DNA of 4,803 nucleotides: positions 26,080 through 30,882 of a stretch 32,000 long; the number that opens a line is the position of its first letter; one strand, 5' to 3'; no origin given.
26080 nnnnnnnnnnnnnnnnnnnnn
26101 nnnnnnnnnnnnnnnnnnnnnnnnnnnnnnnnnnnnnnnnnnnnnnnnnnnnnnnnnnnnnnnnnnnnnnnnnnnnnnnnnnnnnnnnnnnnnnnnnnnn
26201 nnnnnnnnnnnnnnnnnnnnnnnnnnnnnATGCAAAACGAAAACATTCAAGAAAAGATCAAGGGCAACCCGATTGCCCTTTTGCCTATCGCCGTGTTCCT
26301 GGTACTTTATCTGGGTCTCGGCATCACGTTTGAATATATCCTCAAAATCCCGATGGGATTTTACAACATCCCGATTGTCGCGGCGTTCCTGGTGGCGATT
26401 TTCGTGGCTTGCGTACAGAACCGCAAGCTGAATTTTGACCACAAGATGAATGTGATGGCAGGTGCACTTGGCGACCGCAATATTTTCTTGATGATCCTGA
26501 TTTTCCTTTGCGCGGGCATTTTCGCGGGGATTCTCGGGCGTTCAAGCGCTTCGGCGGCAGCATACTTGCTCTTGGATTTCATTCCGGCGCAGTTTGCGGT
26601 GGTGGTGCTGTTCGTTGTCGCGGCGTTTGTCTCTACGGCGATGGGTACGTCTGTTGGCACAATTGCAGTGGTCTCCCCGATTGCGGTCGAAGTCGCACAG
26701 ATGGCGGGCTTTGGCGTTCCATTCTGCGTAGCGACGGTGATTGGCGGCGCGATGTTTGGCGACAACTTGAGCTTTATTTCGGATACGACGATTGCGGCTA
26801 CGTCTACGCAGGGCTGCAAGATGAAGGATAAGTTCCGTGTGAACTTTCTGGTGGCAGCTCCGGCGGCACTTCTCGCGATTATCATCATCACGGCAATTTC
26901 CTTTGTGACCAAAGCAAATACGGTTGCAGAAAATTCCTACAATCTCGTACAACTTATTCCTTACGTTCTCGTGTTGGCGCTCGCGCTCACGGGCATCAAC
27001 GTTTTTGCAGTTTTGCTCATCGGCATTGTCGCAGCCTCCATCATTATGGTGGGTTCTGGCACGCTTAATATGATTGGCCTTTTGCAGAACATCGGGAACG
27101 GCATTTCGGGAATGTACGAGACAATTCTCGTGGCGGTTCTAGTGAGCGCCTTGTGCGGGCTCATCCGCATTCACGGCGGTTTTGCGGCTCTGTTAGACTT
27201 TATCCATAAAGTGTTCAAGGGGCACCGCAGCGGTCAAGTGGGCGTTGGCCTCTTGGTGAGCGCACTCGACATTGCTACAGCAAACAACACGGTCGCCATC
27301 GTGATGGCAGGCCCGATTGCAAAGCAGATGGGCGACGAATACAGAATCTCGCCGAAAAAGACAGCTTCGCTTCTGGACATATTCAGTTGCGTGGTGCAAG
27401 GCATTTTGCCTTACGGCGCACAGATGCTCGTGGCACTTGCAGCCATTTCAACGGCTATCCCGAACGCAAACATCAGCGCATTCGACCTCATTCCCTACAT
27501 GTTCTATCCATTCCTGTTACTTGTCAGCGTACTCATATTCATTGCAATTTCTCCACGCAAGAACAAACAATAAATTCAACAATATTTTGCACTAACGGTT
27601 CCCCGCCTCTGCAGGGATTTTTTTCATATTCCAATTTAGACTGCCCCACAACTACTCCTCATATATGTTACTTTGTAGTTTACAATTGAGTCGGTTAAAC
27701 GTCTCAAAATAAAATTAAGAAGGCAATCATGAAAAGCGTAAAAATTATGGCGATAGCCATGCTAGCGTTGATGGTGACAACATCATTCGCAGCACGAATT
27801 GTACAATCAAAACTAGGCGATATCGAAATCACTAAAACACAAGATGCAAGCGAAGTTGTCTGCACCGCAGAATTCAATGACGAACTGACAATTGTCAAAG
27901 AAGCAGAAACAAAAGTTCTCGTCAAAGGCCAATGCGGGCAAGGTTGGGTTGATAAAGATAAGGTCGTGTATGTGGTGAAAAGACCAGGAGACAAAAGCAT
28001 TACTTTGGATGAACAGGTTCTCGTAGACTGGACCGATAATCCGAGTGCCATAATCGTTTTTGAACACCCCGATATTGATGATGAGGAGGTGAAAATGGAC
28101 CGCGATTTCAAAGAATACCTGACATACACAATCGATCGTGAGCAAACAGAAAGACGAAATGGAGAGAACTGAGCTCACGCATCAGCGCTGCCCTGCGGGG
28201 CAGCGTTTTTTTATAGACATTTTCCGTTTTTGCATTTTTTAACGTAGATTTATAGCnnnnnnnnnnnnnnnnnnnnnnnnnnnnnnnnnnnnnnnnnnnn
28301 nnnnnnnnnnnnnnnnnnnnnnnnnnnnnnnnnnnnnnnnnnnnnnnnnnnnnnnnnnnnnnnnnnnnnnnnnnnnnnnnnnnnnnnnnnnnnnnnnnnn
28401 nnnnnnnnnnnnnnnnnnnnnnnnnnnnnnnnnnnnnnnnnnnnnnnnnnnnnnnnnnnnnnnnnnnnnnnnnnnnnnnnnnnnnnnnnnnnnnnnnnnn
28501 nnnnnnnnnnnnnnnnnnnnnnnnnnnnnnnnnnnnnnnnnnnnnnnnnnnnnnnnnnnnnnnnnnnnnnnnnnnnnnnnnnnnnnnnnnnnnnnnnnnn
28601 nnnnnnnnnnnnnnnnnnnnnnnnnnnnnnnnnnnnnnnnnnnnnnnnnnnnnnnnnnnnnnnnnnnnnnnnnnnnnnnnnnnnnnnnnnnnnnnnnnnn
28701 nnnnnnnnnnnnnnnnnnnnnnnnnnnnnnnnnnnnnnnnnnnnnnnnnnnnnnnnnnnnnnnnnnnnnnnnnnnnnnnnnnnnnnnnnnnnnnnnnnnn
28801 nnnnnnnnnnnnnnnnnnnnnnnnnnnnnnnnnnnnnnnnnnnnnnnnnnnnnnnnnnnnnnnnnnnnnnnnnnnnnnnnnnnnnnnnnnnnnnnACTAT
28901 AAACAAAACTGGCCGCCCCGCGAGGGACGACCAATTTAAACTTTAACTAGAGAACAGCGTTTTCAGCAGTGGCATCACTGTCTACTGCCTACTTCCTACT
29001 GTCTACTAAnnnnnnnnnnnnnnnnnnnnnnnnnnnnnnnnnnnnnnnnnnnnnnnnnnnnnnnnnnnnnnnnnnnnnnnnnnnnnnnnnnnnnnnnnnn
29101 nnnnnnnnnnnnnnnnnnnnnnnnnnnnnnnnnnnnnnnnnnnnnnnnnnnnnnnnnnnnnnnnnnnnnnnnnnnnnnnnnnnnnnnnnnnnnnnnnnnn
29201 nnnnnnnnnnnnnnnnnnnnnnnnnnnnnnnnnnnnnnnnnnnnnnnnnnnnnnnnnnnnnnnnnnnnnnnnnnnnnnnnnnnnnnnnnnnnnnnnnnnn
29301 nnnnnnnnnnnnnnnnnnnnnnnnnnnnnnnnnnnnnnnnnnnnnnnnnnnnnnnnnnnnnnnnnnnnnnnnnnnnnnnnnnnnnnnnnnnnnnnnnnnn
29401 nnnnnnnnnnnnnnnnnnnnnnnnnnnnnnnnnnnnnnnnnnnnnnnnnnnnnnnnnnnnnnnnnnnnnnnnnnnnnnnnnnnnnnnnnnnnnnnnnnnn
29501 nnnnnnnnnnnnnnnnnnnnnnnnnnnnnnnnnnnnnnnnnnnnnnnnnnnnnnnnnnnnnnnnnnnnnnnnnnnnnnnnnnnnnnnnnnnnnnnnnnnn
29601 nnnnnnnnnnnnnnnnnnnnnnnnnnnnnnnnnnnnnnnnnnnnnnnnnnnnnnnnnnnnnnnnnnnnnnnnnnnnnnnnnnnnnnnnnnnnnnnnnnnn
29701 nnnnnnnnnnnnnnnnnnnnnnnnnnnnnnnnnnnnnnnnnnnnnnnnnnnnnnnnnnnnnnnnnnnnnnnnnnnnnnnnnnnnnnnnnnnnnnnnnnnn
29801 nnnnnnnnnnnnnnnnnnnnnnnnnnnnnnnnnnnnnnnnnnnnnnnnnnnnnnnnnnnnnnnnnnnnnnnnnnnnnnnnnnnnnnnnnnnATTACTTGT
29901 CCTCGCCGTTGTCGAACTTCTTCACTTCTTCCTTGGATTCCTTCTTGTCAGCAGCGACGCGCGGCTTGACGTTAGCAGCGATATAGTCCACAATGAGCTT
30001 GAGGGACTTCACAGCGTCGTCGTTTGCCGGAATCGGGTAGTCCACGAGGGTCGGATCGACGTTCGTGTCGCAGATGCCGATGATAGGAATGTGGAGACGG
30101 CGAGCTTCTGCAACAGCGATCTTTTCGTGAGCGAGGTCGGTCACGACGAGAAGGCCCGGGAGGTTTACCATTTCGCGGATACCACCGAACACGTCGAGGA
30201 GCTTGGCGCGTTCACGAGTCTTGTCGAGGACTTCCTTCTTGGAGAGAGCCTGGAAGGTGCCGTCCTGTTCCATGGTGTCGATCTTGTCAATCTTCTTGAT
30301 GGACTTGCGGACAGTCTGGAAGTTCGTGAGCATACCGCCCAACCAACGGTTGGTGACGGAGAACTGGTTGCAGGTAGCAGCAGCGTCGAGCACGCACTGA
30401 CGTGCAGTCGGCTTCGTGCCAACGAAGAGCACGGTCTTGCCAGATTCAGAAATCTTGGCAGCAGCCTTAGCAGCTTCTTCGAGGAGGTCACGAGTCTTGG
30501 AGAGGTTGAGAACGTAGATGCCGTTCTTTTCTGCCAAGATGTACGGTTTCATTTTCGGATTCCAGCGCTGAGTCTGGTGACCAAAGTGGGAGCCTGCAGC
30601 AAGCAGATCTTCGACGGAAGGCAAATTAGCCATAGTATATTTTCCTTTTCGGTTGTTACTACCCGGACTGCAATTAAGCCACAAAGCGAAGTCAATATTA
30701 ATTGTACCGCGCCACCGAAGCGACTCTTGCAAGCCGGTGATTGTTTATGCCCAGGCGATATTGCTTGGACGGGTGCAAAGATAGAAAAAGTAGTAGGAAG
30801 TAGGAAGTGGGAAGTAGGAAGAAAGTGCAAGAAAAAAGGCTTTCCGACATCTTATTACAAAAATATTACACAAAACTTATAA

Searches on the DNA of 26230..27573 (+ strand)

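Call 63: search_rna_families(source=L034, start=8150, end=8750, threshold=evalue, max_evalue=1, show_alignments=1)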
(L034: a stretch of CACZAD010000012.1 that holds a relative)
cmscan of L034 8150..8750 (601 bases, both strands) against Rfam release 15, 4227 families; matches with E-value up to 1: 1.
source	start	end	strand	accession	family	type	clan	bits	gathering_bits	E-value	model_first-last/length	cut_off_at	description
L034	8659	8708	-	RF03456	mir-724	Gene; miRNA;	-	18.8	83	0.61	1-60/60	no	mir-724 microRNA precursor family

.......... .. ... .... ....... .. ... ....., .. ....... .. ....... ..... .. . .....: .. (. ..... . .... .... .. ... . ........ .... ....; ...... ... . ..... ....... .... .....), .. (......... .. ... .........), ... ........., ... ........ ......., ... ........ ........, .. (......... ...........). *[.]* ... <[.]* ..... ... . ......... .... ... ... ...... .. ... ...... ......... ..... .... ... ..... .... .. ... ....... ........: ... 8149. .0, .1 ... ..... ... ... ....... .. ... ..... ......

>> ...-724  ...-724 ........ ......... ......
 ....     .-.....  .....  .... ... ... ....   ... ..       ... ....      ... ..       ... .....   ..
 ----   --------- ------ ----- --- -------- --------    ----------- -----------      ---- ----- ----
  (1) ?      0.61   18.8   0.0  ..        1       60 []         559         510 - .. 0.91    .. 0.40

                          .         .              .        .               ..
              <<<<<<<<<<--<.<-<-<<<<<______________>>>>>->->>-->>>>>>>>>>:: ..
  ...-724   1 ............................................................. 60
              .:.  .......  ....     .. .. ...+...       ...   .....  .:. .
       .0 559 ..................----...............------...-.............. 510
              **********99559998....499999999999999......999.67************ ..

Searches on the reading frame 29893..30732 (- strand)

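Call 7: search_protein_families(library=pfam, proteins=[window:29893-30732:-], max_evalue=0.01)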
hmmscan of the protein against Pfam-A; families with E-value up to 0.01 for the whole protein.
window:29893-30732:- (279 aa): 1 family
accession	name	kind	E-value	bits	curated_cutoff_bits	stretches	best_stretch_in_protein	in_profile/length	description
PF00318.25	Ribosomal_S2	-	3.1e-86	288.5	26.1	1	43-254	1-212/216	Ribosomal protein S2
